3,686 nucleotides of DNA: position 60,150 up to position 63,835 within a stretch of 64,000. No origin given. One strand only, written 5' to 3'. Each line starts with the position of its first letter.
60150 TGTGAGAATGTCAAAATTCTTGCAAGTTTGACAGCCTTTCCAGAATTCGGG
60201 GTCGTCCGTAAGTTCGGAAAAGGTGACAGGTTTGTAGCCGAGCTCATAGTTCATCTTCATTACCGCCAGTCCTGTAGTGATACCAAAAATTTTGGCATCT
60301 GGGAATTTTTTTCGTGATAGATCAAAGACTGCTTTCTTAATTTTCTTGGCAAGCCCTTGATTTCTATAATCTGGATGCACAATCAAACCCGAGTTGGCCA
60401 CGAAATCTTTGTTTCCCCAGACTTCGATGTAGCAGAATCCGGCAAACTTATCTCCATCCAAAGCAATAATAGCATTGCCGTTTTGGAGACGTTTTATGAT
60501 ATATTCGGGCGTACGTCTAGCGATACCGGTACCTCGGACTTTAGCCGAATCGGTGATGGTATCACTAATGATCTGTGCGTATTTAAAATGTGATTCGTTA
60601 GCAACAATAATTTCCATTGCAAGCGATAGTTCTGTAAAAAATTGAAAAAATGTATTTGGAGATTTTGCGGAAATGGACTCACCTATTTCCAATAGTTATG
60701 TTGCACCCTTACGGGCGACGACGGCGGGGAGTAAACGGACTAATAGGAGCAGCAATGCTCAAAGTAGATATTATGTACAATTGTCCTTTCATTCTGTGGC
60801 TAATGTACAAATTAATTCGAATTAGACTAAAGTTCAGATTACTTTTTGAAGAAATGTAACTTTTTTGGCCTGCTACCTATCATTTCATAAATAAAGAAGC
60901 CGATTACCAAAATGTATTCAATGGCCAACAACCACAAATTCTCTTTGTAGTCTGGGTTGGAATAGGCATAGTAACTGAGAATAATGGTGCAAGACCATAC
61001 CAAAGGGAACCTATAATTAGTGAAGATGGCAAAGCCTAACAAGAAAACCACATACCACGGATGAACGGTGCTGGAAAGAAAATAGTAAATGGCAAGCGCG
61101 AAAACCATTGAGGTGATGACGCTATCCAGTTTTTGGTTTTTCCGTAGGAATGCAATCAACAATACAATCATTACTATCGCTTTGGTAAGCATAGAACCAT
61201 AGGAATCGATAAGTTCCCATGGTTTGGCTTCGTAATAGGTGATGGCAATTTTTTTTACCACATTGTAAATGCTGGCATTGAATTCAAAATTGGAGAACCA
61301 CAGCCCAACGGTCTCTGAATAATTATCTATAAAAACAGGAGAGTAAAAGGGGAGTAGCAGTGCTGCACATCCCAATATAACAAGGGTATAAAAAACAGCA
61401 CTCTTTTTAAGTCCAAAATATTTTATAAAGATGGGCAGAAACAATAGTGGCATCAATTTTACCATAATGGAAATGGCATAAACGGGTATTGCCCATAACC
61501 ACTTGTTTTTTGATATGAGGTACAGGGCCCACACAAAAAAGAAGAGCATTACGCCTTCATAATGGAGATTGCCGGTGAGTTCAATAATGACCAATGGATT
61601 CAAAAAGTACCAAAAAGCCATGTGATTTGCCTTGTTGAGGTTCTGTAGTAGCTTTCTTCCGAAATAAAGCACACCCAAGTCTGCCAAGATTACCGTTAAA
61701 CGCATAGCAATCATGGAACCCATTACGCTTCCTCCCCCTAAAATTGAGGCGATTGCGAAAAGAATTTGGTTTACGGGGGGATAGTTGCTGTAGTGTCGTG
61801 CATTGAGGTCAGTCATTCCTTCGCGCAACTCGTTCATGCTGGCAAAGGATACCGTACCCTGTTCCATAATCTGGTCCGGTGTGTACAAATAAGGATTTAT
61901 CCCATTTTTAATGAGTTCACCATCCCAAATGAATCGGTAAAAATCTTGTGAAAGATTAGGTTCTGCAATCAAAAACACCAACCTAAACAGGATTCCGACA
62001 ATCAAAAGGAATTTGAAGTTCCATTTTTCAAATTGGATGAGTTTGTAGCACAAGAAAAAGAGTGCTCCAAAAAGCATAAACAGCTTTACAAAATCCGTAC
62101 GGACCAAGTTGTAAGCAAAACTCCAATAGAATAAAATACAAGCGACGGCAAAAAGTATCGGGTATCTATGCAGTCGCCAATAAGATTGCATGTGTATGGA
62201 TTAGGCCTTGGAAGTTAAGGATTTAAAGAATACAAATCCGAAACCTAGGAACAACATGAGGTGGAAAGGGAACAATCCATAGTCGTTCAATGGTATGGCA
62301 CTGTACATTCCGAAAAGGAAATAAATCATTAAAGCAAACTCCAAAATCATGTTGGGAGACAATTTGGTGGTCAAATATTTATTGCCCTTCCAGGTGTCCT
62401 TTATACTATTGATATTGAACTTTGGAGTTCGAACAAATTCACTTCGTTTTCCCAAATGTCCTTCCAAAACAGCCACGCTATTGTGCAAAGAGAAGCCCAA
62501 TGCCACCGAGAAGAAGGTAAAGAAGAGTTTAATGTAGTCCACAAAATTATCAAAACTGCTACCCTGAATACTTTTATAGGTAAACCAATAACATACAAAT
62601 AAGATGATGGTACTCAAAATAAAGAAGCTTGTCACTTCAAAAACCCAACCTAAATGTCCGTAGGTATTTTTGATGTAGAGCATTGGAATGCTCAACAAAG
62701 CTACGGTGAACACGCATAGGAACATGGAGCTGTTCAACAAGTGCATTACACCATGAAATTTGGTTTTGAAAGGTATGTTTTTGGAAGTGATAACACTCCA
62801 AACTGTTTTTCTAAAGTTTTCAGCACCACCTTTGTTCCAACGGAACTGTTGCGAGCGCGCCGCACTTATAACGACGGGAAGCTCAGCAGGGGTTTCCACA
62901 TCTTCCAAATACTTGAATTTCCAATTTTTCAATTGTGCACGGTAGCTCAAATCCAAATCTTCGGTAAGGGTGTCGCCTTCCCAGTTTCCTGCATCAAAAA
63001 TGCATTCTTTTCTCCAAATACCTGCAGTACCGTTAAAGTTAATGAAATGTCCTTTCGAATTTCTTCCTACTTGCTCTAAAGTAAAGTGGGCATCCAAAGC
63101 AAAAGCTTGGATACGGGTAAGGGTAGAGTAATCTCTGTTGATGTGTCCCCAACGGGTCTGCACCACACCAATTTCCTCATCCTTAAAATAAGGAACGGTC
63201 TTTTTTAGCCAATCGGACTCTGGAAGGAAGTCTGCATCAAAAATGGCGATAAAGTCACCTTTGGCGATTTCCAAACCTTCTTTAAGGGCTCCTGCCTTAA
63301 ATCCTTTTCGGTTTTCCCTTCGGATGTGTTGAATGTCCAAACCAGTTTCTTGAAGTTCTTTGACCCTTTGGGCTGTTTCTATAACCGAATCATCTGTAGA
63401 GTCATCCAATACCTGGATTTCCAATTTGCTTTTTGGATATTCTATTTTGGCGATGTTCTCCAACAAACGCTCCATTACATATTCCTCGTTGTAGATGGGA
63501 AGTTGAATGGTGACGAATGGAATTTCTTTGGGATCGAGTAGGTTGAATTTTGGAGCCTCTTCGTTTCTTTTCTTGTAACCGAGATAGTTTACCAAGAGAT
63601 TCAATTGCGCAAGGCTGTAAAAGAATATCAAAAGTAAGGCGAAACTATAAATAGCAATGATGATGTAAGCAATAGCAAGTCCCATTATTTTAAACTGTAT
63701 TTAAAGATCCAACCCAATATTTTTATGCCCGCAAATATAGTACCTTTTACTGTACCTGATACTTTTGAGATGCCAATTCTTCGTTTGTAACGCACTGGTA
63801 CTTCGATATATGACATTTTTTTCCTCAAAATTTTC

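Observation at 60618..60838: Unannotated 27-codon ORF ending in four consecutive Arg codons, directly upstream of the arginine biosynthesis operon: a candidate Arg-sensing leader peptide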

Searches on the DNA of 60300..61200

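Call 3: search_rna_families(source=window, start=60300, end=61200, threshold=evalue, max_evalue=10, show_alignments=3)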
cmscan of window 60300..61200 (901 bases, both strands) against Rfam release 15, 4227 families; matches with E-value up to 10: 2.
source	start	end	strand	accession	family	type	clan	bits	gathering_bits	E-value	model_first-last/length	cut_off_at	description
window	60797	60871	+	RF00320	snoZ185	Gene; snRNA; snoRNA; CD-box;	-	16.8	50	1.7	1-86/86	no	Small nucleolar RNA Z185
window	60854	60920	+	RF00486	mir-129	Gene; miRNA;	-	14.6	48.6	9.5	1-75/75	no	mir-129 microRNA precursor family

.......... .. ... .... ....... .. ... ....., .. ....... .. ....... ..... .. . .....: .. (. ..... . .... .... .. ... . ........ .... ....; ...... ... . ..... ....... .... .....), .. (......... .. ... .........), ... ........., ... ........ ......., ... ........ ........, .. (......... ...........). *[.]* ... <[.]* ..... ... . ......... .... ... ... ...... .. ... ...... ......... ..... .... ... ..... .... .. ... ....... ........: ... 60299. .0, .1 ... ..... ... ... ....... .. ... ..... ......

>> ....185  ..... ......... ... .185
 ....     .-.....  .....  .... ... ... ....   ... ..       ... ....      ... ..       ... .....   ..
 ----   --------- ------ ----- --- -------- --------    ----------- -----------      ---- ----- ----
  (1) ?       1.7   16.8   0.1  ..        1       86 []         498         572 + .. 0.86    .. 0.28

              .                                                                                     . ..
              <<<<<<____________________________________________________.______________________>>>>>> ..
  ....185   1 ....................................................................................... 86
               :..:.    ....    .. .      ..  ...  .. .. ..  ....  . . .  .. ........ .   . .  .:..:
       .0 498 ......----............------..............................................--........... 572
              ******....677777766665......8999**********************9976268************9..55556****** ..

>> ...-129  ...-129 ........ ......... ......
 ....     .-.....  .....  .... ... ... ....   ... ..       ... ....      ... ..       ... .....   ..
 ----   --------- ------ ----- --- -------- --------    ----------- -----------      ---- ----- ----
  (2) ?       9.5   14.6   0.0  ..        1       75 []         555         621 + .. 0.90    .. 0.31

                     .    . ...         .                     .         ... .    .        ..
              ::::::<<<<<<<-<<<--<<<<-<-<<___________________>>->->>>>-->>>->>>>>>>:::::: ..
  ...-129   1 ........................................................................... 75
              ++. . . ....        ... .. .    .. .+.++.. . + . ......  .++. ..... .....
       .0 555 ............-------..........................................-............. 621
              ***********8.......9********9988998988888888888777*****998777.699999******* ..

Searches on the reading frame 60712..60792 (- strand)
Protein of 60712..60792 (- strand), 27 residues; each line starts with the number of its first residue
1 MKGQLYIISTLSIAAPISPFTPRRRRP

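Call 51: list_cluster_members(proteins=[window:60712-60792:-, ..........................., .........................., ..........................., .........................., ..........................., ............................, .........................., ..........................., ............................])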
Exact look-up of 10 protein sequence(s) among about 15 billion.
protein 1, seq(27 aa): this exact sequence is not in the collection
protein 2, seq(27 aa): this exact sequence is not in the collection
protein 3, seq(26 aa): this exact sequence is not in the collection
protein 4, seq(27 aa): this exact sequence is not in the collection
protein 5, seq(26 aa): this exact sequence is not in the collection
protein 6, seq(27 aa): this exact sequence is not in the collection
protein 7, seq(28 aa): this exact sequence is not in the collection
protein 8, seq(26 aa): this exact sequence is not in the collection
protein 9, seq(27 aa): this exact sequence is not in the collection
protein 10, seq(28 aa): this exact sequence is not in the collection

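Call 65: search_protein_families(library=ncbifam, proteins=[window:60712-60792:-], max_evalue=10)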
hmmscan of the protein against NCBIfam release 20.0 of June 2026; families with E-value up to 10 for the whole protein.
seq(27 aa): 0 families

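Call 66: search_protein_families(library=pfam, proteins=[window:60712-60792:-], max_evalue=10)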
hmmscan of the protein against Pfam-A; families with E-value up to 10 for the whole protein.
seq(27 aa): 0 families

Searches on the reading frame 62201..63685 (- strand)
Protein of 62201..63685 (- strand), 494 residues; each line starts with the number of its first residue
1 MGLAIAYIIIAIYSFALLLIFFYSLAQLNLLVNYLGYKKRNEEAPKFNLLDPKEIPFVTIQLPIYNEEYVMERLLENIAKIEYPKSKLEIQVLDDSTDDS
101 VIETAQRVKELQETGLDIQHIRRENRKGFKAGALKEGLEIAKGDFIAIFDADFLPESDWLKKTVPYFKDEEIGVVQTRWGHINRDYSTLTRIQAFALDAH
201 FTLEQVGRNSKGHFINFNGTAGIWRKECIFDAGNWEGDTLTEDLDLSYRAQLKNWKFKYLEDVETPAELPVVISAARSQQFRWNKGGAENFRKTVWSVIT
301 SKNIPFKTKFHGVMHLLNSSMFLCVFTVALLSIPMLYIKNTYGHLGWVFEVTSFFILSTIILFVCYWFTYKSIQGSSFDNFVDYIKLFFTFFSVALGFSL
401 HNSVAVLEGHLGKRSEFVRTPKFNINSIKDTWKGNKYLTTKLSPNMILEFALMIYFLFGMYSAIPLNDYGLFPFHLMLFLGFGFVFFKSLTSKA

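Call 50: search_protein_families(library=pfam, proteins=[window:62201-63685:-], max_evalue=0.00001)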
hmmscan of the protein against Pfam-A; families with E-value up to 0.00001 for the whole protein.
window:62201-63685:- (494 aa): 3 families
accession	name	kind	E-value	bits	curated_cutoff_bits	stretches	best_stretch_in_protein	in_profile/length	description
PF13641.12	Glyco_tranf_2_3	-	6.9e-27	95.4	27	1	59-285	4-229/230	Glycosyltransferase like family 2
PF00535.33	Glycos_transf_2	-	1.6e-22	80.7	23.3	1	61-213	3-149/168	Glycosyl transferase family 2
PF13632.12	Glyco_trans_2_3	-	8.6e-14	52.3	27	1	146-367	2-195/198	Glycosyl transferase family group 2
